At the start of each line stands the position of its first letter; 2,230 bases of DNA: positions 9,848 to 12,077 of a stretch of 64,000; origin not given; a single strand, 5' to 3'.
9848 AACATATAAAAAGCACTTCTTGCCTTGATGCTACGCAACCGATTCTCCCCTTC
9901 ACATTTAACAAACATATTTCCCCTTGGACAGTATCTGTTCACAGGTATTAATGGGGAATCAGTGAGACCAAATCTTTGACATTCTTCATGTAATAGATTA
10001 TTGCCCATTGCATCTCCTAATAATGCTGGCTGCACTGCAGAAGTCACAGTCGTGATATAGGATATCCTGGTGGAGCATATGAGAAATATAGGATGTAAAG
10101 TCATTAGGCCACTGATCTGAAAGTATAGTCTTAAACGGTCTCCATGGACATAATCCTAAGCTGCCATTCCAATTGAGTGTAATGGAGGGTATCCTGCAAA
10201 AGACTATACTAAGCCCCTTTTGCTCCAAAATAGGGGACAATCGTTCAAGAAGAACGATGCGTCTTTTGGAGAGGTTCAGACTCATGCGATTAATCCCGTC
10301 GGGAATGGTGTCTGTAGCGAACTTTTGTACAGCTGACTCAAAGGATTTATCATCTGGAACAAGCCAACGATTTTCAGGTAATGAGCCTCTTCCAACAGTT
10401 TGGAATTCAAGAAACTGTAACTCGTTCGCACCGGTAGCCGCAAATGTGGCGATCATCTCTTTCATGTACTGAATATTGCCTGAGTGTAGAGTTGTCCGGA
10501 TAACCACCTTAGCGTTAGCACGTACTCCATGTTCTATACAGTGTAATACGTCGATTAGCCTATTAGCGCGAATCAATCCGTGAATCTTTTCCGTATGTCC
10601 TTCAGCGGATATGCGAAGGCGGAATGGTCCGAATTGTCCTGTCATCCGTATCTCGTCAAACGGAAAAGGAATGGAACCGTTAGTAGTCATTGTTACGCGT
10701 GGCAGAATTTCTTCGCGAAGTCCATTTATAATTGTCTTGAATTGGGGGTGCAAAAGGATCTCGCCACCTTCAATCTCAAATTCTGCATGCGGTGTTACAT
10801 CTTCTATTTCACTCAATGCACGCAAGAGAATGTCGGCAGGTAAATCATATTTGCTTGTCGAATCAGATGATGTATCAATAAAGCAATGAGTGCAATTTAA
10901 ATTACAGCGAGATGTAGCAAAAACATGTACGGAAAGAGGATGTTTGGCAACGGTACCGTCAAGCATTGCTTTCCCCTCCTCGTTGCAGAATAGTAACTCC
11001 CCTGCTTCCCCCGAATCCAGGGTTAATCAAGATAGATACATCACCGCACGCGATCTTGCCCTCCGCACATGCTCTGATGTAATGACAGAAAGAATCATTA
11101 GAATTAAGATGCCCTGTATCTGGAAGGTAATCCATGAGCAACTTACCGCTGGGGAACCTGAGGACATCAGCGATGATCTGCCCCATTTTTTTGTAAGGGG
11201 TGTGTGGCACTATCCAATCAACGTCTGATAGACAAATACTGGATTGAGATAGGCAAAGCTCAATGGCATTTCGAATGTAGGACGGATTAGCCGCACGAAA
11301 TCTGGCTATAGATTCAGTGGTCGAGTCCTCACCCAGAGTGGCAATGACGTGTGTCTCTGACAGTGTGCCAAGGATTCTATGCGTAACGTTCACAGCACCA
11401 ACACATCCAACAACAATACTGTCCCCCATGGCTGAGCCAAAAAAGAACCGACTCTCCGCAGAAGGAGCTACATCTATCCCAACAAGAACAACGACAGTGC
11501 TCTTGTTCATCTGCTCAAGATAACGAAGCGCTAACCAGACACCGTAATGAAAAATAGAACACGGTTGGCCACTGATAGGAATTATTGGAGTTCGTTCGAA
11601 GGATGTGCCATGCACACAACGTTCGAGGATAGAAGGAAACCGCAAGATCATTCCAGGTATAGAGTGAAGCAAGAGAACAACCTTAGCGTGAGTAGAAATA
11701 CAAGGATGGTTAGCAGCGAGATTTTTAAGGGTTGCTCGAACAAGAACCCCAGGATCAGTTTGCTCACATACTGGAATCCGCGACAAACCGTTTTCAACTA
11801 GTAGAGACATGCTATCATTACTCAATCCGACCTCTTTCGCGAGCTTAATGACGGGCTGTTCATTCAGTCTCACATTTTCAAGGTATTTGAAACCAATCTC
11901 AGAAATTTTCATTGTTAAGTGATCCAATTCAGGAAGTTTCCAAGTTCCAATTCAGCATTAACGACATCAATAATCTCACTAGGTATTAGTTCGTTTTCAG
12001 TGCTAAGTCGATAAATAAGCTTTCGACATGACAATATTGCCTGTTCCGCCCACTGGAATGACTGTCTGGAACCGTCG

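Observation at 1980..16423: Thirteen-gene, translationally coupled, ACP-centred biosynthetic operon without NRPS/PKS megasynthases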

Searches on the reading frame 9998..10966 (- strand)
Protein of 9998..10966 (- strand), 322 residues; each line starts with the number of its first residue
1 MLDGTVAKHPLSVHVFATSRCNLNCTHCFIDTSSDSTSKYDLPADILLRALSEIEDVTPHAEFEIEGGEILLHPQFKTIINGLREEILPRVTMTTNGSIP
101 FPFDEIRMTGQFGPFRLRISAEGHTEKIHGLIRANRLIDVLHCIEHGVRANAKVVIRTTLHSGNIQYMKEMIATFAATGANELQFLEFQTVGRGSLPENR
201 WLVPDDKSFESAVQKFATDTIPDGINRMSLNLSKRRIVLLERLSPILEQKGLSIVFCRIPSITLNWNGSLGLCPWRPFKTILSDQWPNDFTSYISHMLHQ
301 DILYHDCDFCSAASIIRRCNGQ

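Call 3: search_protein_families(library=pfam, proteins=[window:9998-10966:-])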
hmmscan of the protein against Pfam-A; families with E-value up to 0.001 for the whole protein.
window:9998-10966:- (322 aa): 1 family
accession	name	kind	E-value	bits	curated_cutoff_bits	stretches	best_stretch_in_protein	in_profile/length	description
PF04055.27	Radical_SAM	-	1.3e-12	48.7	29.5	1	18-169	4-160/166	Radical SAM superfamily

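Call 5: search_protein_families(library=ncbifam, proteins=[window:9998-10966:-], max_evalue=0.01)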
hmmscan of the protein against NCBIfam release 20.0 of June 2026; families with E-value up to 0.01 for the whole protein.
window:9998-10966:- (322 aa): 44 families (the best 25 are shown)
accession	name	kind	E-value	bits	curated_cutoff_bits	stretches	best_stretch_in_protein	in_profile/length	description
TIGR02668.1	moaA_archaeal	equivalog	3.2e-14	52.6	325.25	1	13-217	12-214/303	GTP 3',8-cyclase MoaA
TIGR04251.1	SCM_rSAM_ScmF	equivalog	5.5e-13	49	400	1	10-195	2-189/353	SynChlorMet cassette radical SAM/SPASM protein ScmF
TIGR04250.1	SCM_rSAM_ScmE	equivalog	1.4e-11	43.9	400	1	10-189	2-175/358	SynChlorMet cassette radical SAM/SPASM protein ScmE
TIGR04053.2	TIGR04053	equivalog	2.6e-11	43.4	395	1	7-196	4-194/366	TIGR04053 family radical SAM/SPASM domain-containing protein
TIGR02666.1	moaA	equivalog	5.8e-11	41.9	284.05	1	17-217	16-221/336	GTP 3',8-cyclase MoaA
NF045646.2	rSAM_Se_TrsS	equivalog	1e-10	40.7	490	1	16-191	91-266/441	radical SAM (seleno)protein TrsS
NF001199.0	PRK00164.2-1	equivalog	9.8e-10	38.1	231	1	12-217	13-217/308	GTP 3',8-cyclase MoaA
TIGR04317.1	W_rSAM_matur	equivalog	1.2e-09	37.8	380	1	12-182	5-178/349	tungsten cofactor oxidoreductase radical SAM maturase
TIGR04051.1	rSAM_NirJ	equivalog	1.5e-09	37.3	515.45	1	18-195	9-183/354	heme d1 biosynthesis radical SAM protein NirJ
TIGR04133.1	rSAM_w_lipo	hypoth_equivalog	2.5e-09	36.5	425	1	5-211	17-223/350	TIGR04133 family radical SAM/SPASM protein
TIGR04340.1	rSAM_ACGX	hypoth_equivalog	5.3e-09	35.7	400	1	12-185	4-179/341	radical SAM/SPASM domain protein, ACGX system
NF033640.1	N_Twi_rSAM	subfamily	7.9e-09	35.1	170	1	7-182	107-301/398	twitch domain-containing radical SAM protein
TIGR03978.1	rSAM_paired_1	equivalog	1.6e-08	33.8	370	1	12-183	83-265/466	His-Xaa-Ser system radical SAM maturase HxsB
NF045702.1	rSAM_GDGT_ether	equivalog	2.8e-08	32.9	450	1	14-191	89-268/486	tetraether lipid synthase Tes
TIGR04403.1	rSAM_skfB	equivalog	3.3e-08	32.7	300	1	9-194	102-283/402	sporulation killing factor system radical SAM maturase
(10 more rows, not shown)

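Call 95: search_protein_families(library=padloc, proteins=[window:9998-10966:-], max_evalue=0.001)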
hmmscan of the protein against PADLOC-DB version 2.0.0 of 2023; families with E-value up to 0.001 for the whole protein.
window:9998-10966:- (322 aa): 2 families
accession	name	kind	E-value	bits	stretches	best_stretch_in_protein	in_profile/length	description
PDLC02903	pVip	-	2.3e-11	41.7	1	13-215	2-192/257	Viperins not associated with kinases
PDLC02904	pVip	-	2.7e-05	21.8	1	11-178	3-168/262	Viperins associated with kinases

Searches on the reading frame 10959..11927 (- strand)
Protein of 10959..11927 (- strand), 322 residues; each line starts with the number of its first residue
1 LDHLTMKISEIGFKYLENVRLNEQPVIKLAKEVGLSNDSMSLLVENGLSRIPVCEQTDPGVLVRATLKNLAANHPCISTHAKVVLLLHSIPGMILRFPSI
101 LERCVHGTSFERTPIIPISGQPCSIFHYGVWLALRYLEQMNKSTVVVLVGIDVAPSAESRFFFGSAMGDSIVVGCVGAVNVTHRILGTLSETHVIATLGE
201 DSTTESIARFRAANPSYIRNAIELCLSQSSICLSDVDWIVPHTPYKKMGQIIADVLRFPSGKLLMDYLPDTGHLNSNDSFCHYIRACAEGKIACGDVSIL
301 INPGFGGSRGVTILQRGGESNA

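Call 3: search_protein_families(library=pfam, proteins=[window:10959-11927:-])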
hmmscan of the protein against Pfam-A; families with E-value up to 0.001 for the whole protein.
window:10959-11927:- (322 aa): 1 family
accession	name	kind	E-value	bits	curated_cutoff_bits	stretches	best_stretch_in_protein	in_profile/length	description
PF08541.16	ACP_syn_III_C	-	1.7e-07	31.7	26.6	1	227-315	2-89/90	3-Oxoacyl-[acyl-carrier-protein (ACP)] synthase III C terminal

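Call 5: search_protein_families(library=ncbifam, proteins=[window:10959-11927:-], max_evalue=0.01)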
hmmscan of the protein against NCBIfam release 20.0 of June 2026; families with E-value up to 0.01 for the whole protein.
window:10959-11927:- (322 aa): 3 families
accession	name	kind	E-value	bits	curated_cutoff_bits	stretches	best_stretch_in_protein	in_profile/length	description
NF005541.0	PRK07204.1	equivalog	0.00069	19.1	402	1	216-314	230-327/329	beta-ketoacyl-ACP synthase III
NF005308.0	PRK06840.1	equivalog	0.0012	18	315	1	220-315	241-334/339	3-oxoacyl-ACP synthase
TIGR00747.1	fabH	subfamily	0.0035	16.5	292.1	0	218-313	225-319/322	beta-ketoacyl-ACP synthase III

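Call 37: search_solved_structures(query=window:10959-11927:-, max_evalue=0.1, show_alignments=2)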
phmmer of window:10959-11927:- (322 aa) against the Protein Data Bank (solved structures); distinct sequences matched with E-value up to 0.1: 5.
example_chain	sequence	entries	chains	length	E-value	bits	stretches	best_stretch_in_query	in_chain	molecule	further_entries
5wgc_A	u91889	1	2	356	0.0045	19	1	192-313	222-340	Daunorubicin-doxorubicin polyketide synthase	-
4xs7_A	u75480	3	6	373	0.0049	18.9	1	192-313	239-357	Daunorubicin-doxorubicin polyketide synthase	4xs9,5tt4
4xsa_A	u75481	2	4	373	0.0049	18.9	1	192-313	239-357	Daunorubicin-doxorubicin polyketide synthase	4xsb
8vd9_A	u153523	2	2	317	0.0086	18.1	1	117-308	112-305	Beta-ketoacyl-[acyl-carrier-protein] synthase III 1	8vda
8vdb_A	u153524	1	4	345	0.019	17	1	221-309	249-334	Beta-ketoacyl-[acyl-carrier-protein] synthase III 2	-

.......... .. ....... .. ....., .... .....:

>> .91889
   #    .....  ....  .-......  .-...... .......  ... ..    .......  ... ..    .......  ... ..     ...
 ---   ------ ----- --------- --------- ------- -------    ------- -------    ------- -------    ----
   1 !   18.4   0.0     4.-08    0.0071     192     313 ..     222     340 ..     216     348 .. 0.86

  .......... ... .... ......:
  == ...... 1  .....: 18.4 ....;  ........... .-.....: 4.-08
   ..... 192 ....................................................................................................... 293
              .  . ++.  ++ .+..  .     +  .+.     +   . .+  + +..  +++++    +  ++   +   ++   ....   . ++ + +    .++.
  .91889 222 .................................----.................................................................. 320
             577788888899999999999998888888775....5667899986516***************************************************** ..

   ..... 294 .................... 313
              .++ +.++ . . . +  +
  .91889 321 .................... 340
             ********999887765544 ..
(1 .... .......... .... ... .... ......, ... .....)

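Call 95: search_protein_families(library=padloc, proteins=[window:10959-11927:-], max_evalue=0.001)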
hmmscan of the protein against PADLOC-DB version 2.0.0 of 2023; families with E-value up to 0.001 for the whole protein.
window:10959-11927:- (322 aa): 0 families
